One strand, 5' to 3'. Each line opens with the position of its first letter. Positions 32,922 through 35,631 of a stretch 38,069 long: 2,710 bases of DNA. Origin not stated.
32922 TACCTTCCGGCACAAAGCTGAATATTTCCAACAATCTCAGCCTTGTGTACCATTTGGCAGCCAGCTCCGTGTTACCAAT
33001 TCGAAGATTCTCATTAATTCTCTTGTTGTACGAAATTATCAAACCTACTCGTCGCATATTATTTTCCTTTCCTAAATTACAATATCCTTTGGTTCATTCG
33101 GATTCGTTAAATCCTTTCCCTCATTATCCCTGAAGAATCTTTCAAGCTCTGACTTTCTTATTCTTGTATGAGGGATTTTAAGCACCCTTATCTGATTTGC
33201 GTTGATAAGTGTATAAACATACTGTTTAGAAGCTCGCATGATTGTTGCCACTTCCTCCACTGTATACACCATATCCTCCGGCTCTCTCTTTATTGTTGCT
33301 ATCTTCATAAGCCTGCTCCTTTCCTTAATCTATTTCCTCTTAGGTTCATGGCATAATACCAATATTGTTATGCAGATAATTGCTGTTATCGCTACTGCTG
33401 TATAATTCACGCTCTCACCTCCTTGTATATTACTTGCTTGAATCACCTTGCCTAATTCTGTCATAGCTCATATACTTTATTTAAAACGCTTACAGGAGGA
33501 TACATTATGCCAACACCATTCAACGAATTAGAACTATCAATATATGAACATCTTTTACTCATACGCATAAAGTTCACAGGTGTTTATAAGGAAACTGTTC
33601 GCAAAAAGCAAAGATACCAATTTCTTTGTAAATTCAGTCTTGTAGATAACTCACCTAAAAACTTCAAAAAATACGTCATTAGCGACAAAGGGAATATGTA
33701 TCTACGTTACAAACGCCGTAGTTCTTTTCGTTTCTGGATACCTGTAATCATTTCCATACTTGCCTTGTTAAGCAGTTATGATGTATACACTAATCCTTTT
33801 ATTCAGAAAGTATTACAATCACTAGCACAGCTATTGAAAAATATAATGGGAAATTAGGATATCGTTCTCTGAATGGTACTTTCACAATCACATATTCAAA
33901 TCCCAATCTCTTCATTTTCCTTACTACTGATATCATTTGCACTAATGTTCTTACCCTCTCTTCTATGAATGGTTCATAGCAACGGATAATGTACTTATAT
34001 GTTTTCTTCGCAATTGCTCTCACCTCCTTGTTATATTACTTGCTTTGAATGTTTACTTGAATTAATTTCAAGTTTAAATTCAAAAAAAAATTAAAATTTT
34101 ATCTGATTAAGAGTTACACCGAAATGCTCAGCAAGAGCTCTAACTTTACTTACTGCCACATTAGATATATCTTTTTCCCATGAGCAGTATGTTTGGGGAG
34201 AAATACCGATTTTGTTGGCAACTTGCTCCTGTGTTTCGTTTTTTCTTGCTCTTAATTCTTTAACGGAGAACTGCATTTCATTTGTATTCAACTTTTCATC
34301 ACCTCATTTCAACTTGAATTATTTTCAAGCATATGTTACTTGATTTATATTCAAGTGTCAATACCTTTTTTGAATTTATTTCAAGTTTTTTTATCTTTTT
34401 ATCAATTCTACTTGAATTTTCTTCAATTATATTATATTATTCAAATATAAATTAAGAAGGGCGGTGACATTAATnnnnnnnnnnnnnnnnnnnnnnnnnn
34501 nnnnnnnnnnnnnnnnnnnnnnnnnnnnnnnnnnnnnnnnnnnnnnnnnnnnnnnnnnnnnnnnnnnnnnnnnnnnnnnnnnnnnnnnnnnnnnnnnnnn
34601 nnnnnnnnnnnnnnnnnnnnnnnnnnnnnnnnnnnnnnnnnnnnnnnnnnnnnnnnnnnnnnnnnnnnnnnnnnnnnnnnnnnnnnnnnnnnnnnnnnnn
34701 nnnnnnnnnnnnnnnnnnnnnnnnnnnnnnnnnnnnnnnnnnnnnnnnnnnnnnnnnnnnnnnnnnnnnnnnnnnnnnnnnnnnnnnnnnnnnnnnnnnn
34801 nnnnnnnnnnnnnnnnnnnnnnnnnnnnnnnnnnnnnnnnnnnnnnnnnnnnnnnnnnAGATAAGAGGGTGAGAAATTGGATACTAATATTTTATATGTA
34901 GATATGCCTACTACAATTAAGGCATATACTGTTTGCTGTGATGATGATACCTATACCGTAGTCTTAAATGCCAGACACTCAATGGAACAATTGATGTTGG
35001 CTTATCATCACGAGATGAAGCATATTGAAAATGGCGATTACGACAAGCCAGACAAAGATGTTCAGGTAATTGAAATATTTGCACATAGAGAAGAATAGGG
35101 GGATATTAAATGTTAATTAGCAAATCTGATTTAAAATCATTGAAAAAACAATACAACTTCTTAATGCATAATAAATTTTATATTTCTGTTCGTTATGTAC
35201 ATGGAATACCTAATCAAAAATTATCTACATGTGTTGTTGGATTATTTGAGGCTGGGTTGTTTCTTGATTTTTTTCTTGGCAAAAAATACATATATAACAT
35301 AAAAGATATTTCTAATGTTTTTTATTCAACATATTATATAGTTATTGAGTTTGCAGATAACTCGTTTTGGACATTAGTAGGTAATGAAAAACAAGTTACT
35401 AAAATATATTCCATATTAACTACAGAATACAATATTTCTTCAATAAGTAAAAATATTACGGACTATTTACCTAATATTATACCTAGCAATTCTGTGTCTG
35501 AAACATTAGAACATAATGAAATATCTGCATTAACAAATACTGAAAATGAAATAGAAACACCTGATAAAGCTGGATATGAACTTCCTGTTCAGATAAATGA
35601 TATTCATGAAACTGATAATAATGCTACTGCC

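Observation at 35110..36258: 382-aa unknown cargo gene in the lysogeny operon between the repressor/ImmA pair and the integrase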

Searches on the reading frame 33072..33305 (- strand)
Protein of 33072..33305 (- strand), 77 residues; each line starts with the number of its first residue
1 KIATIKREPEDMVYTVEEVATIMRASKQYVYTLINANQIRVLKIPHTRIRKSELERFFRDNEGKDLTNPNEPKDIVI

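Call 73: search_protein_families(library=pfam, max_evalue=0.001, proteins=[window:33072-33305:-])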
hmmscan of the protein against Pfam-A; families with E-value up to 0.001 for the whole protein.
window:33072-33305:- (77 aa): 1 family
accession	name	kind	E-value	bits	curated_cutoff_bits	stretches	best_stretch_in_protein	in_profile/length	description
PF12728.13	HTH_17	-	4.6e-11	43.3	27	1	13-61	1-50/51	Helix-turn-helix domain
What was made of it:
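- On Recombination directionality factor / excisionase or antirepressor: A separate 77-aa HTH_17 protein lies at 33072-33305 (call 73).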

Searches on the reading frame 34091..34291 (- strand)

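Call 3: search_protein_families(library=pfam, proteins=[window:34091-34291:-], max_evalue=1)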
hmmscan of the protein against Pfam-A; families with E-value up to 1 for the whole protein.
window:34091-34291:- (66 aa): 18 families
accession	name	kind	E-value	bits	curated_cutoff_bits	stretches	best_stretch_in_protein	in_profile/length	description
PF01381.28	HTH_3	-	5.3e-12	46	23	1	10-62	1-53/55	Helix-turn-helix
PF12844.13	HTH_19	-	3.2e-07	30.6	30.2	1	10-63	4-57/64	Helix-turn-helix domain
PF13560.12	HTH_31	-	1.2e-06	29.1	27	1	11-61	7-58/64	Helix-turn-helix domain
PF13384.12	HTH_23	-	0.00072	19.8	24.6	1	15-40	15-39/50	Homeodomain-like domain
PF13443.12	HTH_26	-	0.001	19.7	22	1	11-64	3-57/63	Cro/C1-type HTH DNA-binding domain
PF13518.12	HTH_28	-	0.0014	19.1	25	1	14-40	8-34/52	Helix-turn-helix domain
PF13022.12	HTH_Tnp_1_2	-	0.0047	17.5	27.9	1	17-47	25-55/122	Helix-turn-helix of insertion element transposase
PF04967.18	HTH_10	-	0.026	14.8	23.1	0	20-35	25-40/53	HTH DNA binding domain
PF01527.26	HTH_Tnp_1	-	0.031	15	24.1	1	17-44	22-50/75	Transposase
PF02796.21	HTH_7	-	0.035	14.7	23.8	0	9-34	13-37/45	Helix-turn-helix domain of resolvase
PF15943.11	YdaS_toxin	-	0.048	13.9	30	0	21-47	11-37/65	Bacterial toxin YdaS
PF13412.12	HTH_24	-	0.05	13.6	21.9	1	13-34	12-33/48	Winged helix-turn-helix DNA-binding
PF20432.4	Xre-like-HTH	-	0.058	14.1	25.8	0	43-64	8-29/63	Antitoxin Xre-like helix-turn-helix domain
PF18210.6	Knl1_RWD_C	-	0.059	14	27.8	1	5-56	8-49/151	Knl1 RWD C-terminal domain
PF10114.15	PocR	-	0.082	13.1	23.9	1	10-64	106-157/162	Sensory domain found in PocR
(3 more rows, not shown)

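Call 4: search_protein_families(library=phrogs, proteins=[window:34091-34291:-], max_evalue=1)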
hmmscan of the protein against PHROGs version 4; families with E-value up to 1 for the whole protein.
window:34091-34291:- (66 aa): 48 families (the best 25 are shown)
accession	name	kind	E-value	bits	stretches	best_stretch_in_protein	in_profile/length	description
phrog_8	-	transcription regulation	8e-13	49.5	1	9-62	80-133/346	transcriptional regulator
phrog_3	-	transcription regulation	3.9e-11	44.4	1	1-63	84-144/430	transcriptional repressor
phrog_7950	-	transcription regulation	9.6e-08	33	1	2-47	4-49/68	transcriptional repressor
phrog_4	-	transcription regulation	1e-06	29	1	9-62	140-189/400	transcriptional repressor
phrog_2967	-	transcription regulation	1.3e-06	29.1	1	4-62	9-67/225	transcriptional regulator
phrog_6962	-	unknown function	4.7e-06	27.8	1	8-42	4-38/73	-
phrog_1994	-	DNA, RNA and nucleotide metabolism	6.9e-06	27.1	1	10-62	4-56/170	DNA binding protein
phrog_1373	-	transcription regulation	7.2e-06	27.1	1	10-62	68-120/166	transcriptional regulator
phrog_2328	-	transcription regulation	1.1e-05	26.2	1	13-61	23-71/128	transcriptional repressor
phrog_2538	-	head and packaging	1.6e-05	26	1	4-41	4-41/129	terminase small subunit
phrog_2104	-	unknown function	3.5e-05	25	1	9-42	43-76/103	-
phrog_5823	-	transcription regulation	8.7e-05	22.8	1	6-63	7-65/404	transcriptional regulator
phrog_2789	-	transcription regulation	0.00013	22.3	1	3-63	12-75/255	transcriptional regulator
phrog_11187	-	transcription regulation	0.00015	22.5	1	3-45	5-47/63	transcriptional regulator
phrog_1702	-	transcription regulation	0.00048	21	1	12-64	21-75/87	transcriptional repressor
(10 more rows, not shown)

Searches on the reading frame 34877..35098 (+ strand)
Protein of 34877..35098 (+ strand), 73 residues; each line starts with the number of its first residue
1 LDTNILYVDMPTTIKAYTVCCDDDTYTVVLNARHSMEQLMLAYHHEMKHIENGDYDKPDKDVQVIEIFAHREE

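Call 3: search_protein_families(library=pfam, proteins=[window:34877-35098:+], max_evalue=1)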
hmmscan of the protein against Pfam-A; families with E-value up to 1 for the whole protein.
window:34877-35098:+ (73 aa): 1 family
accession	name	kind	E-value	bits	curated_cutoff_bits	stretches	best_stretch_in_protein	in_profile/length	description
PF20573.4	DUF6782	-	0.0063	16.2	27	1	20-51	71-102/241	Putative metallopeptidase family (DUF6782)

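Call 4: search_protein_families(library=phrogs, proteins=[window:34877-35098:+], max_evalue=1)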
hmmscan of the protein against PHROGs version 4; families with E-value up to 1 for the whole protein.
window:34877-35098:+ (73 aa): 3 families
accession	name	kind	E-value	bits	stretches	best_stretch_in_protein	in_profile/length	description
phrog_20886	-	unknown function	5.3e-12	46.3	1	2-71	2-70/72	-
phrog_20936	-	unknown function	1.4e-09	39.2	1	1-72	4-74/91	-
phrog_5298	-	moron, auxiliary metabolic gene and host takeover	0.073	12.7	1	18-63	73-119/645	cobalamin biosynthesis protein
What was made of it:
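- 34877..35098 (+): 73-aa truncated M78/ImmA-like mini-protein with an HExxH motif (HHEMKH). phrog_20886 matched over its full length, E = 5e-12 (call 4).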

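Call 65: search_protein_families(library=pfam, max_evalue=0.001, proteins=[window:34877-35095:+])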
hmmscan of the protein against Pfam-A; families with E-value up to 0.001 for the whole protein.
window:34877-35095:+ (73 aa): 0 families

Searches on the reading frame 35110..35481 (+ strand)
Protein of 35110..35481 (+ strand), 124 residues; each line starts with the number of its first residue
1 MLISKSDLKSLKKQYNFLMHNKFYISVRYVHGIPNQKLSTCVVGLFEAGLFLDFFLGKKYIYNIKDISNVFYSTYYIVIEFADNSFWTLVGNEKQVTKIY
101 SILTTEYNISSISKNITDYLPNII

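Call 15: find_homologous_proteins(query=window:35110-35481:+, max_evalue=10)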
Query seq(124 aa) (124 aa): 4 proteins with E <= 10 among 5 candidates.
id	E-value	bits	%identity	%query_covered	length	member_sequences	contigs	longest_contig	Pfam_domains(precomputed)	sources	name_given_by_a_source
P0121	2.3e-73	262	100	100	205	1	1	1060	-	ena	-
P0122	2.8e-43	165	95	66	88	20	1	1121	-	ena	-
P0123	4.1e-36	142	96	56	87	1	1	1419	-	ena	-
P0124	7.5e-32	128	86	57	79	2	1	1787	-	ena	-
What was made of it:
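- Tried and rejected: Search with the N-domain alone in the 5.8-billion-protein index: only near-identical copies (call 15).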
